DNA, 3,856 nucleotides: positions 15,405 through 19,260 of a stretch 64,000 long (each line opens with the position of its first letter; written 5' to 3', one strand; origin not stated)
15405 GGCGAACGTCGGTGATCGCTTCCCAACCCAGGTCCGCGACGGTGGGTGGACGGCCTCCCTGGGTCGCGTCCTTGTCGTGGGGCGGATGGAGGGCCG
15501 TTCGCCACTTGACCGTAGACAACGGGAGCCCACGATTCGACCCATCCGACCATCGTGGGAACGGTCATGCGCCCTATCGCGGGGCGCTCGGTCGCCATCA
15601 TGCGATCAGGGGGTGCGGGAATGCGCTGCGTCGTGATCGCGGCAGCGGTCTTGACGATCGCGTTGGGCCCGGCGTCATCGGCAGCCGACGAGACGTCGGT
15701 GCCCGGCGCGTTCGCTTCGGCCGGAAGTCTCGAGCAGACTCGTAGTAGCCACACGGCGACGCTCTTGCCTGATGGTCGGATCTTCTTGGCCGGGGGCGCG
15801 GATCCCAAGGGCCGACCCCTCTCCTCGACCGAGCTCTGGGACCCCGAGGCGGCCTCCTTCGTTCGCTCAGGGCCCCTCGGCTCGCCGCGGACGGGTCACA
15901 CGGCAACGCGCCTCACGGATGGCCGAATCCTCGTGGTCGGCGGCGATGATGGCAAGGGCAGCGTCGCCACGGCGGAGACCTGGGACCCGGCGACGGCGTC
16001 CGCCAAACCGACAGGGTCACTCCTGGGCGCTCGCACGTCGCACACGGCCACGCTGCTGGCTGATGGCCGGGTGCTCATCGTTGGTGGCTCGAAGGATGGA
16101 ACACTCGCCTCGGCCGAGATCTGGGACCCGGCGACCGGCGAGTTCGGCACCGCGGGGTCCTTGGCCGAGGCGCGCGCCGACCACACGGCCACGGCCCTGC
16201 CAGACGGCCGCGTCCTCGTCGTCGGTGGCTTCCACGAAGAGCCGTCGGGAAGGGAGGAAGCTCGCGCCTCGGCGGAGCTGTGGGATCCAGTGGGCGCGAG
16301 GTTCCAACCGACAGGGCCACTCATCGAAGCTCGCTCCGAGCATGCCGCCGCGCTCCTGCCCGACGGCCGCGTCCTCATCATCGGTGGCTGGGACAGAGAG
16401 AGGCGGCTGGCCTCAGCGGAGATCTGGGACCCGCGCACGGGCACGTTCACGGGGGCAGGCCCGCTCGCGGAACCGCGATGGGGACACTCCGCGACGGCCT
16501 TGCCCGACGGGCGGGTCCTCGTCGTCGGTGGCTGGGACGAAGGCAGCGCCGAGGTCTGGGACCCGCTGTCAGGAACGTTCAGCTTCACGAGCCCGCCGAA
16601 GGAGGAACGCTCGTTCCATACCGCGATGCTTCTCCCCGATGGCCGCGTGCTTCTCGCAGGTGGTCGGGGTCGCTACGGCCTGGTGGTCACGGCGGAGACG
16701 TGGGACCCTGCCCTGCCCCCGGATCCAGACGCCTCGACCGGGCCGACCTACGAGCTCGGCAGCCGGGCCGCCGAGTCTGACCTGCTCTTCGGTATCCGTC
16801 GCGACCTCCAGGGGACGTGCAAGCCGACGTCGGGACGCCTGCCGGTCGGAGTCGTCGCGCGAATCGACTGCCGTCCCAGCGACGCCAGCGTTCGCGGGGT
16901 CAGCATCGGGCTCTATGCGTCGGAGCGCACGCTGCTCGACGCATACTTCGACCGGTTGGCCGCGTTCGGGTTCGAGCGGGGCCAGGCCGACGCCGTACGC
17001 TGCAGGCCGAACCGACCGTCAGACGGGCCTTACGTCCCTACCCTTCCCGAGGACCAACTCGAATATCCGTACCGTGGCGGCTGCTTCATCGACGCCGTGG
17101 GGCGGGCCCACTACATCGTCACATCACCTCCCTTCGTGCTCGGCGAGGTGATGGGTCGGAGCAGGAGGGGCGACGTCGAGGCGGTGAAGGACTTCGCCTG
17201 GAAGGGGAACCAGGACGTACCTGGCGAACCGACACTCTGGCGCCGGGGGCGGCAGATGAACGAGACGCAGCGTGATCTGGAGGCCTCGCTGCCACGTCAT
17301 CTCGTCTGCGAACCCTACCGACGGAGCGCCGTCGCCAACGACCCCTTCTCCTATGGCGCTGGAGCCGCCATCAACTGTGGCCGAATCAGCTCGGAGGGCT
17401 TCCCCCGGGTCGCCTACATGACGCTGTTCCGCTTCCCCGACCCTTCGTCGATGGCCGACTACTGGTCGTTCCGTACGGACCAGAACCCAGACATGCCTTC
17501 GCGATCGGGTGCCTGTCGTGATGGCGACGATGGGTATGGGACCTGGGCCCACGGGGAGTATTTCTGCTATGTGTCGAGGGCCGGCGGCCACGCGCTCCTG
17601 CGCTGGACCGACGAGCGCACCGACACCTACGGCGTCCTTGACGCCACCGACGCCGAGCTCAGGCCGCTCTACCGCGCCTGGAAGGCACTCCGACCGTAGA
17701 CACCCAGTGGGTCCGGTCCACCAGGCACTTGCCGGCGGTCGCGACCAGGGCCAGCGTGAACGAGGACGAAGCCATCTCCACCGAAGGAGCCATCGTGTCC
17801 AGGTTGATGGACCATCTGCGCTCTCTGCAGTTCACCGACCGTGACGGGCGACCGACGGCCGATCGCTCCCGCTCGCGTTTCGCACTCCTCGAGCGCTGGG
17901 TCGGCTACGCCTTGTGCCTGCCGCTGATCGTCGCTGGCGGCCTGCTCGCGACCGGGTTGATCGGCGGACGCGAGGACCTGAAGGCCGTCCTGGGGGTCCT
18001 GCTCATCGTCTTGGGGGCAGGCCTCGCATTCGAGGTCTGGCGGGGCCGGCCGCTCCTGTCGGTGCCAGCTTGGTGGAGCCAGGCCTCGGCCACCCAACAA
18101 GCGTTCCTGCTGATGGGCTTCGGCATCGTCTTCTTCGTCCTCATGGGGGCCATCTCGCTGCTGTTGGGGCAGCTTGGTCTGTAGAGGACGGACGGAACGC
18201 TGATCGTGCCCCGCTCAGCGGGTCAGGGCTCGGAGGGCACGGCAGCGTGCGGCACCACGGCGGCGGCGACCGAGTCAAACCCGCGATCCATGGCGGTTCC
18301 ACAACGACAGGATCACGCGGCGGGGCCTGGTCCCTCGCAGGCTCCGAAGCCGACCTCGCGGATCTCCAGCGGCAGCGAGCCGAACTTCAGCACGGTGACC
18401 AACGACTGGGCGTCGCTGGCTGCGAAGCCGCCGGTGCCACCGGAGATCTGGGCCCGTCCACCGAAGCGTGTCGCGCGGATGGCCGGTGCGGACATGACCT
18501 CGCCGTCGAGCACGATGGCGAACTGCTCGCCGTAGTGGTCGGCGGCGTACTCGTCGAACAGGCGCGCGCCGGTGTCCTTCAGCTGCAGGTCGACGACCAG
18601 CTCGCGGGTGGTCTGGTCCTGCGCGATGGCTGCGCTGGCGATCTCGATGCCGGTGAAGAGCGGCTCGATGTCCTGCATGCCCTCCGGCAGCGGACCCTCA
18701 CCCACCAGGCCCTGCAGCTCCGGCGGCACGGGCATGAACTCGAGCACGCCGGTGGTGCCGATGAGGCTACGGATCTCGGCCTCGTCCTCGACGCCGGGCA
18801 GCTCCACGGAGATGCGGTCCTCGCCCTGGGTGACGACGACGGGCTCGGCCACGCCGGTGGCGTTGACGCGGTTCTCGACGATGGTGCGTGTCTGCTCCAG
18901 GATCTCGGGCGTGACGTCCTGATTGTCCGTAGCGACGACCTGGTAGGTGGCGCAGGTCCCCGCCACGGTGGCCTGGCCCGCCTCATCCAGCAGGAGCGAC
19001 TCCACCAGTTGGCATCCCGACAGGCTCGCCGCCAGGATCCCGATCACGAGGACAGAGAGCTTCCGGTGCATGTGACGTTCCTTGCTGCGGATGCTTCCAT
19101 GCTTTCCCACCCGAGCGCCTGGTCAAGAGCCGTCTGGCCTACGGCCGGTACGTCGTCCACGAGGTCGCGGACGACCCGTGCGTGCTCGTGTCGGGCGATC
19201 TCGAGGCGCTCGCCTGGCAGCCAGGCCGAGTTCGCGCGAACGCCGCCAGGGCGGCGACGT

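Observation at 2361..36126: About 31 copies of a ~75-100-nt intergenic element (R-element) saturate the accessory half of the window and are absent from the core half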

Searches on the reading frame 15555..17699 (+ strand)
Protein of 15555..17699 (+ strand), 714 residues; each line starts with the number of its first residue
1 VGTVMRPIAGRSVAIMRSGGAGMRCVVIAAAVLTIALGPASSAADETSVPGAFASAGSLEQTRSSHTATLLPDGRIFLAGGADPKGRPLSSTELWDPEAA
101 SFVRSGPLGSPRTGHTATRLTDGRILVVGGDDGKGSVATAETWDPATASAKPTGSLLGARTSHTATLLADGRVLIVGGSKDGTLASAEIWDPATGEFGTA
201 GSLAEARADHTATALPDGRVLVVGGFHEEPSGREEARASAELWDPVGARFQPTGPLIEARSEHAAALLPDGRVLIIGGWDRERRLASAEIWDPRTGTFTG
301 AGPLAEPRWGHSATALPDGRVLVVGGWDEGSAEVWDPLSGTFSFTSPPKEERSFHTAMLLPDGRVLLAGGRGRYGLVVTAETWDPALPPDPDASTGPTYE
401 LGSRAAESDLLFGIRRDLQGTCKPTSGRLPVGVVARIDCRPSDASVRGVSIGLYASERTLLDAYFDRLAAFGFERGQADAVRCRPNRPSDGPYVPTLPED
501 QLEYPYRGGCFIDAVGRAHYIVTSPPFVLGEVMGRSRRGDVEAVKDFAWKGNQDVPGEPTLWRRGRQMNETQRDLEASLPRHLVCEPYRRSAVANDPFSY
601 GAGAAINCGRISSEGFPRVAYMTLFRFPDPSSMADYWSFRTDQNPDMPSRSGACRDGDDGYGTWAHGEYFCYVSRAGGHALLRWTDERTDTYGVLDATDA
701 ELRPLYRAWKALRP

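Call 16: search_protein_families(library=pfam, proteins=[window:15555-17699:+], max_evalue=0.01)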
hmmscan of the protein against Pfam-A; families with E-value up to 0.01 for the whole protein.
window:15555-17699:+ (714 aa): 13 families
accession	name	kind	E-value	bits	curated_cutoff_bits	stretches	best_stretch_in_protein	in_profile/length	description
PF13418.12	Kelch_4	-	4.9e-44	148.5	21.6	6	63-108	2-47/49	Galactose oxidase, central domain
PF13964.12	Kelch_6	-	3.1e-34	116.3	25.3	5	307-350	1-48/50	Kelch motif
PF01344.31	Kelch_1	-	1.6e-31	107.8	20.1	3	264-301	5-42/46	Kelch motif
PF07646.21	Kelch_2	-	9.7e-23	79.4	21.3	0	64-98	2-37/48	Kelch motif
PF13415.12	Kelch_3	-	6.4e-22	77.6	22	2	74-119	2-47/48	Galactose oxidase, central domain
PF24681.1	Kelch_KLHDC2_KLHL20_DRC7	-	5e-19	68.9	50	2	56-225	44-221/221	KLHDC2/KLHL20/DRC7 Kelch-repeats domain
PF07250.17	Glyoxal_oxid_N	-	9.8e-15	54.9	37.5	1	266-334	73-143/243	Glyoxal oxidase N-terminus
PF24981.1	Beta-prop_ATRN-LZTR1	-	1.7e-08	34.5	50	1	142-327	26-220/289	Attractin/LZTR1 beta-propeller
PF25210.1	Kelch_FKB95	-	1e-07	32.3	70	0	274-383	46-162/268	FKB95, Kelch-repeats domain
PF17164.10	DUF5122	-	3.3e-05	24.5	27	0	216-227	2-13/36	Domain of unknown function (DUF5122) beta-propeller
PF25390.1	WD40_RLD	-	6.3e-05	22.9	150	1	115-281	100-275/363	RCC1-like domain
PF00400.38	WD40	-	0.0008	20.3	27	0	316-335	20-38/39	WD domain, G-beta repeat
PF02698.23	DUF218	-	0.0032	17.8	27.6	0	198-242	7-49/133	DUF218 domain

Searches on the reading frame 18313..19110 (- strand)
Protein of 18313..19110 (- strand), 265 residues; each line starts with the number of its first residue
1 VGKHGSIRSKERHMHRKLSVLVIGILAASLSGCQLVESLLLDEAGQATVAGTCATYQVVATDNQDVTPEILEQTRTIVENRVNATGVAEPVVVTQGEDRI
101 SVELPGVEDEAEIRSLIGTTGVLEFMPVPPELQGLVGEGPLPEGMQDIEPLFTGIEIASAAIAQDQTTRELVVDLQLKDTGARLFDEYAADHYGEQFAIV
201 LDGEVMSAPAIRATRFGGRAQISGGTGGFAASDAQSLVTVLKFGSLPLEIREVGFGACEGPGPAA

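Call 15: search_protein_families(library=pfam, proteins=[window:18313-19110:-], max_evalue=0.01)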
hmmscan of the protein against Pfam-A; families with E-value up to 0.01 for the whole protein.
window:18313-19110:- (265 aa): 2 families
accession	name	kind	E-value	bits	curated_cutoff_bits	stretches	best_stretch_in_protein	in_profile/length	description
PF21760.3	SecD_1st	-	2.4e-23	81.8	27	1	71-128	1-58/60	Protein translocase subunit SecDF, P1 domain, N-terminal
PF22599.2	SecDF_P1_head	-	6.2e-22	78.1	27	1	149-247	18-113/114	SecDF, P1 head subdomain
